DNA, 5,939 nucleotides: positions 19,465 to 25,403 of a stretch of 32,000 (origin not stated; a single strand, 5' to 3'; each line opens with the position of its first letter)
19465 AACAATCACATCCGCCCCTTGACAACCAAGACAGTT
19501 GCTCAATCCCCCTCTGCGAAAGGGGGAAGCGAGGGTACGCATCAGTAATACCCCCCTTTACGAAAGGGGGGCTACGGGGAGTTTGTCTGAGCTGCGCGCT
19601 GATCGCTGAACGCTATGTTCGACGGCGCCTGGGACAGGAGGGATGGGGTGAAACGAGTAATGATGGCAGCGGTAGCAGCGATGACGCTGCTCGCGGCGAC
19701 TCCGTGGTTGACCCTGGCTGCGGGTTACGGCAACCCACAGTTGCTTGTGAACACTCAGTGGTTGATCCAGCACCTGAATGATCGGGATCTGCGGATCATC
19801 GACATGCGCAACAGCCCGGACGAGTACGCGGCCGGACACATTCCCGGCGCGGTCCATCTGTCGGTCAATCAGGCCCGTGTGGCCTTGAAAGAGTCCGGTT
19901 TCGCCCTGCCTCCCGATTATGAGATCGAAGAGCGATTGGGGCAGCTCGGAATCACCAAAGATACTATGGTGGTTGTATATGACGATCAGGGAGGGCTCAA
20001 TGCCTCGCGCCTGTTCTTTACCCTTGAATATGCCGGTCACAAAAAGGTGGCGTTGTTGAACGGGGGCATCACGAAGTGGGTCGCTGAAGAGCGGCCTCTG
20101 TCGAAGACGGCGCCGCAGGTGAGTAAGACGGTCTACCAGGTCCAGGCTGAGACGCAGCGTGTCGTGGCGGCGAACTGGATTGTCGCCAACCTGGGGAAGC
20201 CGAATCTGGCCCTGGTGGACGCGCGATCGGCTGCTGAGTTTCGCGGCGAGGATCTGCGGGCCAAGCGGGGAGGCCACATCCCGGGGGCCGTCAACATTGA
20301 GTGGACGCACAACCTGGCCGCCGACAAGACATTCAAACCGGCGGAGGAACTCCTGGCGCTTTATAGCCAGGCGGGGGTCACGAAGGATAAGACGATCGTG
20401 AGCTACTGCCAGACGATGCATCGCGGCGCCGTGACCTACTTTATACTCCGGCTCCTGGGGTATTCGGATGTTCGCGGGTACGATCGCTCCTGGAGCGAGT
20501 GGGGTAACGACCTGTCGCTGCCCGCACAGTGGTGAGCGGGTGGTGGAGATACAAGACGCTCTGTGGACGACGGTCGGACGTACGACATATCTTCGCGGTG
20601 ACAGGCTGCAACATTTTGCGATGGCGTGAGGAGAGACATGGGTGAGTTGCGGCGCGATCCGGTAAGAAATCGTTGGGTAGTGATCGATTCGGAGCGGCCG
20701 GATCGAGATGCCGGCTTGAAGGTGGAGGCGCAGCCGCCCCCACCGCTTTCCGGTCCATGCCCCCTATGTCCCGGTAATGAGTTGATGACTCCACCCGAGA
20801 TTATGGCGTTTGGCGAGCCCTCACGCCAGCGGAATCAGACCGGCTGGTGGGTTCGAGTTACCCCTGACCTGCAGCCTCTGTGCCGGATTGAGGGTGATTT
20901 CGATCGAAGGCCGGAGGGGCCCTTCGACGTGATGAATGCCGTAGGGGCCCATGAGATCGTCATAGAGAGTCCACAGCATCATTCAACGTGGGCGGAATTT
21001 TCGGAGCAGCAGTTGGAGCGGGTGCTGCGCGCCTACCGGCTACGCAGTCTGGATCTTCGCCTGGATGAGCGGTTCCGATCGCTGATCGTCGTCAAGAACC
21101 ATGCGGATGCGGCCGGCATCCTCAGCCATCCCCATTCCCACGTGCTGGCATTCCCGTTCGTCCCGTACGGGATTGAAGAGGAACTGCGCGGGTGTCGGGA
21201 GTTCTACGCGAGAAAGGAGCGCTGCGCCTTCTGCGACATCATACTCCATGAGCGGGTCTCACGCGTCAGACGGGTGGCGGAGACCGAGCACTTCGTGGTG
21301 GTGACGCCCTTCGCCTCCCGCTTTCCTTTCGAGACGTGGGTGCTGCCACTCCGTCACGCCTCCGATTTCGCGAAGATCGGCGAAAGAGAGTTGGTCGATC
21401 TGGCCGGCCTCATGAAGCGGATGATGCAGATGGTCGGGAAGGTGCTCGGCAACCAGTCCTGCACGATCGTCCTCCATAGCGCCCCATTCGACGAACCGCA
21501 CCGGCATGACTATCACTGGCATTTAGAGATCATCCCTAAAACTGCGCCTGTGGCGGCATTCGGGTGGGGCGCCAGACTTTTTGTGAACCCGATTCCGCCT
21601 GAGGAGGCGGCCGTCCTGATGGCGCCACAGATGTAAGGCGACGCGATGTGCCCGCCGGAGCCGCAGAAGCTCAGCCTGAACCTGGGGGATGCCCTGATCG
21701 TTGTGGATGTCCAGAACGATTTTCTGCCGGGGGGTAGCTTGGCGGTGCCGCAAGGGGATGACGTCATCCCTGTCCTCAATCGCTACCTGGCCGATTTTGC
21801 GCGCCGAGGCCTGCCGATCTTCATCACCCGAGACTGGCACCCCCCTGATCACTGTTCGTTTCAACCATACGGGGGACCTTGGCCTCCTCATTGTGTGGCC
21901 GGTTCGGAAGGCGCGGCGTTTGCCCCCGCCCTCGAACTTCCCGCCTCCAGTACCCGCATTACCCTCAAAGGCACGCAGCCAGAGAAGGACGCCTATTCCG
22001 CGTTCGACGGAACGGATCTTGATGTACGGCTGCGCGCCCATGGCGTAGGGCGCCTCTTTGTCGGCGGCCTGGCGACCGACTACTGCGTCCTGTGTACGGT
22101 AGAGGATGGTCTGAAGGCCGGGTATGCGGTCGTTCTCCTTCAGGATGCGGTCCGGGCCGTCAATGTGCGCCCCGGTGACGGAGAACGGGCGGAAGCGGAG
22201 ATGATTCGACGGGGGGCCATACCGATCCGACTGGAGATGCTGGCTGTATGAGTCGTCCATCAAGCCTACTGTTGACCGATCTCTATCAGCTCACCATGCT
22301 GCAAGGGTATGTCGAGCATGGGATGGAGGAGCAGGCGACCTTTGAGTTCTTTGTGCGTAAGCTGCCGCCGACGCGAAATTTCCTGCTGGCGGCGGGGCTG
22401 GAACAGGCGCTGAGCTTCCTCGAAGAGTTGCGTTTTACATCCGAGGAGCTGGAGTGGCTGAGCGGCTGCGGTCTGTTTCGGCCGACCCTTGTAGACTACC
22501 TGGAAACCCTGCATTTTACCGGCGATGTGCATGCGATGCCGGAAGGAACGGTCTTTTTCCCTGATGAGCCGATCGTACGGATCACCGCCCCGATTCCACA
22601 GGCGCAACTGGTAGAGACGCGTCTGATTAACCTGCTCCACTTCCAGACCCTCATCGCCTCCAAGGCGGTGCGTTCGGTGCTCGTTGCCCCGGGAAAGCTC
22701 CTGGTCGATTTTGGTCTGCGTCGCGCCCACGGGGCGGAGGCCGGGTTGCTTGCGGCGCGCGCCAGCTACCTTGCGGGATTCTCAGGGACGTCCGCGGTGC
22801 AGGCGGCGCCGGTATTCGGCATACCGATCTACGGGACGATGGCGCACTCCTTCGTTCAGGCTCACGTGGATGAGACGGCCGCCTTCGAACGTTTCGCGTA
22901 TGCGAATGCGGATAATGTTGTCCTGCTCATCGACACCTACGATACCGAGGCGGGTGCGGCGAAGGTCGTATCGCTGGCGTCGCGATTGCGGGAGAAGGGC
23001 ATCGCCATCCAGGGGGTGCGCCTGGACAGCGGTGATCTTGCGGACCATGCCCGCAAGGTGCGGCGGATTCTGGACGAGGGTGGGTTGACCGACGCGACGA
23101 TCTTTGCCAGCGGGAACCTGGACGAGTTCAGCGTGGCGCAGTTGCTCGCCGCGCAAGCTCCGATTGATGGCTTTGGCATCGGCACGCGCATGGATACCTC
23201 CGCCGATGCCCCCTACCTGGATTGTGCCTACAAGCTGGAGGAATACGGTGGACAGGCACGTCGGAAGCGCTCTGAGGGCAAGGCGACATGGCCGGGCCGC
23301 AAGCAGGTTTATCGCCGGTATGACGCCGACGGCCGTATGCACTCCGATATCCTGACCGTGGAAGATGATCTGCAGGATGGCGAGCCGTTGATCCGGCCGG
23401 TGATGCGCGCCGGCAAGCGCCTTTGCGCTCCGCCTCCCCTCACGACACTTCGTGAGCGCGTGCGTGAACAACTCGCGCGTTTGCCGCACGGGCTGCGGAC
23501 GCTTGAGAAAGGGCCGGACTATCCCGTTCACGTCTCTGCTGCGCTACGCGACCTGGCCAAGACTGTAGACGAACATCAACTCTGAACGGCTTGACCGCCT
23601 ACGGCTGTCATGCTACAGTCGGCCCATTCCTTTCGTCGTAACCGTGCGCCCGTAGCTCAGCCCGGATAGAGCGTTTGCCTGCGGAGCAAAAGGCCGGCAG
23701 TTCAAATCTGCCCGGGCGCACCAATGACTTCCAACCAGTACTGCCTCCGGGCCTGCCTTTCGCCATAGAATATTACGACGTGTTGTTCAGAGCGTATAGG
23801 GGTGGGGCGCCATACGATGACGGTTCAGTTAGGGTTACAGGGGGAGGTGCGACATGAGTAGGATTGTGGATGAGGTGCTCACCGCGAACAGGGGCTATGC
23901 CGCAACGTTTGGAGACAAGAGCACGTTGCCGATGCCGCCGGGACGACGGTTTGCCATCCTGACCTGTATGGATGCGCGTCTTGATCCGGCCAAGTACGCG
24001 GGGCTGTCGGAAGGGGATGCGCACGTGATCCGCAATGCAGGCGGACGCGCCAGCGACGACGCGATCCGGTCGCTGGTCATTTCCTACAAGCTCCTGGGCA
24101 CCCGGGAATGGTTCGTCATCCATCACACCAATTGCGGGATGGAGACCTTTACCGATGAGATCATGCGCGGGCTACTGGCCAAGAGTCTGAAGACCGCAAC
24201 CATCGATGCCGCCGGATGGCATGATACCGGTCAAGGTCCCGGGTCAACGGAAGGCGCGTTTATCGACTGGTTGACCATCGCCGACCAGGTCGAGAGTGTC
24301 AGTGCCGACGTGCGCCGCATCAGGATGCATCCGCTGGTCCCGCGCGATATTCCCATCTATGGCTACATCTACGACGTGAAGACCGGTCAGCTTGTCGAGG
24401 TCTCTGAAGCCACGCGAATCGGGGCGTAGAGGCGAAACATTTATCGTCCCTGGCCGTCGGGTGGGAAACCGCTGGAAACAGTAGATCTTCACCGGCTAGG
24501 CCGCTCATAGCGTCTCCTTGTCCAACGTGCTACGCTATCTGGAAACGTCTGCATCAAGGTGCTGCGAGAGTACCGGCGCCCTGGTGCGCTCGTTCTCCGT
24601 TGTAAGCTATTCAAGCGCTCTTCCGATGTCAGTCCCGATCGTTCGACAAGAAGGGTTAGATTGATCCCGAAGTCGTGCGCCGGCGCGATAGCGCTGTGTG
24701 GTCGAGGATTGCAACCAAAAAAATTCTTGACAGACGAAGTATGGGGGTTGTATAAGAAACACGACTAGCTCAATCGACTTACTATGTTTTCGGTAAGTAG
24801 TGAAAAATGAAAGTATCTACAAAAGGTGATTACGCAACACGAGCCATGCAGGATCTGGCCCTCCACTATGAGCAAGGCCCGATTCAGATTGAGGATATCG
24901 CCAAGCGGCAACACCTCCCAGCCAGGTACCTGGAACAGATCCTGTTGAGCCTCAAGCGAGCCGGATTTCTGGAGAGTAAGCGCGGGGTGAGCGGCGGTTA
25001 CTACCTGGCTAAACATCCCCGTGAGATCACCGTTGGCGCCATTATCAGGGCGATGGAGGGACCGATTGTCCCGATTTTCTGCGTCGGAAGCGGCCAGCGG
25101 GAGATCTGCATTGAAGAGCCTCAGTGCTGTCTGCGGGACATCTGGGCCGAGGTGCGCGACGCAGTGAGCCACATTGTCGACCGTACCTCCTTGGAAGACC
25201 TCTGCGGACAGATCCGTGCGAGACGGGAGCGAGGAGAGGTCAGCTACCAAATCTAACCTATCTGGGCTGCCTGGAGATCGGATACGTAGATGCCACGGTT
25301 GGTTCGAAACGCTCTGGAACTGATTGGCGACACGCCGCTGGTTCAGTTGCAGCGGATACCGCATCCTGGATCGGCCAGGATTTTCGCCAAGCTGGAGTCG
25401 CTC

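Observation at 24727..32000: Self-contained thiosulfate/sulfite-to-cysteine operon combining two cysteine synthases, TsuA plus two TusA, a carrier-E1 fusion, JAMM, TauE and sulfite reductase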

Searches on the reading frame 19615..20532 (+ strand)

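Call 41: search_protein_families(library=pfam, proteins=[window:19615-20532:+], max_evalue=0.01)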
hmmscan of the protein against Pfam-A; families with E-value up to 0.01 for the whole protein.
window:19615-20532:+ (306 aa): 1 family
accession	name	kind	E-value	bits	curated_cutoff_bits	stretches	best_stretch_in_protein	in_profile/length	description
PF00581.25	Rhodanese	-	2.6e-42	143.9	22.2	2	47-157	2-101/102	Rhodanese-like domain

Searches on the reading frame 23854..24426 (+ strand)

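Call 41: search_protein_families(library=pfam, proteins=[window:23854-24426:+], max_evalue=0.01)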
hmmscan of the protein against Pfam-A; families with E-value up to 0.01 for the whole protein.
window:23854-24426:+ (191 aa): 1 family
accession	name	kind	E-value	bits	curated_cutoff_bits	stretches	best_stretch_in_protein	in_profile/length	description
PF00484.24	Pro_CA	-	4.2e-12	47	25.7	1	34-180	2-156/156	Carbonic anhydrase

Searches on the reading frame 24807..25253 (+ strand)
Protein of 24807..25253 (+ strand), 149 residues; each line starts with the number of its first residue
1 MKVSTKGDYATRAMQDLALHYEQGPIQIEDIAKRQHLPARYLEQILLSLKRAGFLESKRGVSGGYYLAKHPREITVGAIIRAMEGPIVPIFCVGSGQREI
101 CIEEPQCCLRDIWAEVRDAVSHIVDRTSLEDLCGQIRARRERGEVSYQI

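Call 7: search_protein_families(library=pfam, proteins=[window:24807-25253:+], max_evalue=0.01)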
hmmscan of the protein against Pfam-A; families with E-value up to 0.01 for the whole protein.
window:24807-25253:+ (149 aa): 1 family
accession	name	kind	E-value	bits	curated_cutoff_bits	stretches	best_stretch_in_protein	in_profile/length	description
PF02082.26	Rrf2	-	5e-40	137.1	30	1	4-133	2-130/132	Iron-dependent Transcriptional regulator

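Call 8: search_protein_families(library=ncbifam, proteins=[window:24807-25253:+], max_evalue=0.001)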
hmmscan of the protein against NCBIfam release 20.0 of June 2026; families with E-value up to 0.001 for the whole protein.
window:24807-25253:+ (149 aa): 7 families
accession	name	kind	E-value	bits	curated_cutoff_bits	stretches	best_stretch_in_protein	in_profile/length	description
TIGR00738.1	rrf2_super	superfamily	3.8e-38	130.4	73.3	1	1-133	1-131/132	Rrf2 family transcriptional regulator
NF047409.1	Cys_reg_CymR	equivalog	1.7e-34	118.9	195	1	1-139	1-130/139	cysteine metabolism transcriptional regulator CymR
TIGR02010.1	IscR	equivalog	1.3e-29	102.8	207.55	1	1-134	1-131/135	Fe-S cluster assembly transcriptional regulator IscR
NF008110.0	PRK10857.1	equivalog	6e-24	84.7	275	1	1-133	1-130/164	Fe-S cluster assembly transcriptional regulator IscR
TIGR02944.1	suf_reg_Xantho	equivalog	8.1e-21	74.8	110.65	1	1-132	2-130/130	SUF system Fe-S cluster assembly regulator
NF008886.0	PRK11920.1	equivalog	2e-11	43.8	193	1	1-135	1-133/153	iron-responsive transcriptional regulator RirA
NF008240.0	PRK11014.1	equivalog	6.4e-11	42.5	182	1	2-133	2-128/141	nitric oxide-sensing transcriptional repressor NsrR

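Call 44: search_solved_structures(query=window:24807-25253:+, max_evalue=0.00001, show_alignments=4)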
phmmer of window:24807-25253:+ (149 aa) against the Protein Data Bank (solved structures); distinct sequences matched with E-value up to 0.00001: 12.
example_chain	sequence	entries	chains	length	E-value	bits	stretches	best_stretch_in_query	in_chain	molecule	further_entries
4cic_A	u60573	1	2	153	4.5e-32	114.6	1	1-135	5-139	TRANSCRIPTIONAL REGULATOR, BADM/RRF2 FAMILY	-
2y75_A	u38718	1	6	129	5.5e-26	94.9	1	1-134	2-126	HTH-TYPE TRANSCRIPTIONAL REGULATOR CYMR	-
3lwf_A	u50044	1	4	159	9.4e-23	84.4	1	1-133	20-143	Putative transcriptional regulator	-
3t8r_A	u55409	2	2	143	7.9e-20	74.9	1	1-136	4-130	Staphylococcus aureus CymR | Staphylococcus aureus CymR (oxidized form)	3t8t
4hf0_A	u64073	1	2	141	1.4e-17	67.6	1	1-132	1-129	HTH-type transcriptional regulator IscR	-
4hf1_A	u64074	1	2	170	2.1e-17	67.1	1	1-133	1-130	HTH-type transcriptional regulator IscR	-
4chu_A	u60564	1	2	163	7e-17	65.4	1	3-132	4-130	HTH-TYPE TRANSCRIPTIONAL REGULATOR ISCR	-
4hf2_A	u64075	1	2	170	1.5e-16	64.3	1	1-133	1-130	HTH-type transcriptional regulator IscR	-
7zpn_A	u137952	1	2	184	1.6e-14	57.7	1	2-131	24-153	HTH-type transcriptional regulator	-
6hsd_A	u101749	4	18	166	3.6e-07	33.9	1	24-110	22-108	Rrf2 family transcriptional regulator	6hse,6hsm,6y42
6y45_A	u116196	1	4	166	4.8e-07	33.5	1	24-110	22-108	Rrf2 family transcriptional regulator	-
5n07_A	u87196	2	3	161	5.8e-07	33.2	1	5-133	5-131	HTH-type transcriptional repressor NsrR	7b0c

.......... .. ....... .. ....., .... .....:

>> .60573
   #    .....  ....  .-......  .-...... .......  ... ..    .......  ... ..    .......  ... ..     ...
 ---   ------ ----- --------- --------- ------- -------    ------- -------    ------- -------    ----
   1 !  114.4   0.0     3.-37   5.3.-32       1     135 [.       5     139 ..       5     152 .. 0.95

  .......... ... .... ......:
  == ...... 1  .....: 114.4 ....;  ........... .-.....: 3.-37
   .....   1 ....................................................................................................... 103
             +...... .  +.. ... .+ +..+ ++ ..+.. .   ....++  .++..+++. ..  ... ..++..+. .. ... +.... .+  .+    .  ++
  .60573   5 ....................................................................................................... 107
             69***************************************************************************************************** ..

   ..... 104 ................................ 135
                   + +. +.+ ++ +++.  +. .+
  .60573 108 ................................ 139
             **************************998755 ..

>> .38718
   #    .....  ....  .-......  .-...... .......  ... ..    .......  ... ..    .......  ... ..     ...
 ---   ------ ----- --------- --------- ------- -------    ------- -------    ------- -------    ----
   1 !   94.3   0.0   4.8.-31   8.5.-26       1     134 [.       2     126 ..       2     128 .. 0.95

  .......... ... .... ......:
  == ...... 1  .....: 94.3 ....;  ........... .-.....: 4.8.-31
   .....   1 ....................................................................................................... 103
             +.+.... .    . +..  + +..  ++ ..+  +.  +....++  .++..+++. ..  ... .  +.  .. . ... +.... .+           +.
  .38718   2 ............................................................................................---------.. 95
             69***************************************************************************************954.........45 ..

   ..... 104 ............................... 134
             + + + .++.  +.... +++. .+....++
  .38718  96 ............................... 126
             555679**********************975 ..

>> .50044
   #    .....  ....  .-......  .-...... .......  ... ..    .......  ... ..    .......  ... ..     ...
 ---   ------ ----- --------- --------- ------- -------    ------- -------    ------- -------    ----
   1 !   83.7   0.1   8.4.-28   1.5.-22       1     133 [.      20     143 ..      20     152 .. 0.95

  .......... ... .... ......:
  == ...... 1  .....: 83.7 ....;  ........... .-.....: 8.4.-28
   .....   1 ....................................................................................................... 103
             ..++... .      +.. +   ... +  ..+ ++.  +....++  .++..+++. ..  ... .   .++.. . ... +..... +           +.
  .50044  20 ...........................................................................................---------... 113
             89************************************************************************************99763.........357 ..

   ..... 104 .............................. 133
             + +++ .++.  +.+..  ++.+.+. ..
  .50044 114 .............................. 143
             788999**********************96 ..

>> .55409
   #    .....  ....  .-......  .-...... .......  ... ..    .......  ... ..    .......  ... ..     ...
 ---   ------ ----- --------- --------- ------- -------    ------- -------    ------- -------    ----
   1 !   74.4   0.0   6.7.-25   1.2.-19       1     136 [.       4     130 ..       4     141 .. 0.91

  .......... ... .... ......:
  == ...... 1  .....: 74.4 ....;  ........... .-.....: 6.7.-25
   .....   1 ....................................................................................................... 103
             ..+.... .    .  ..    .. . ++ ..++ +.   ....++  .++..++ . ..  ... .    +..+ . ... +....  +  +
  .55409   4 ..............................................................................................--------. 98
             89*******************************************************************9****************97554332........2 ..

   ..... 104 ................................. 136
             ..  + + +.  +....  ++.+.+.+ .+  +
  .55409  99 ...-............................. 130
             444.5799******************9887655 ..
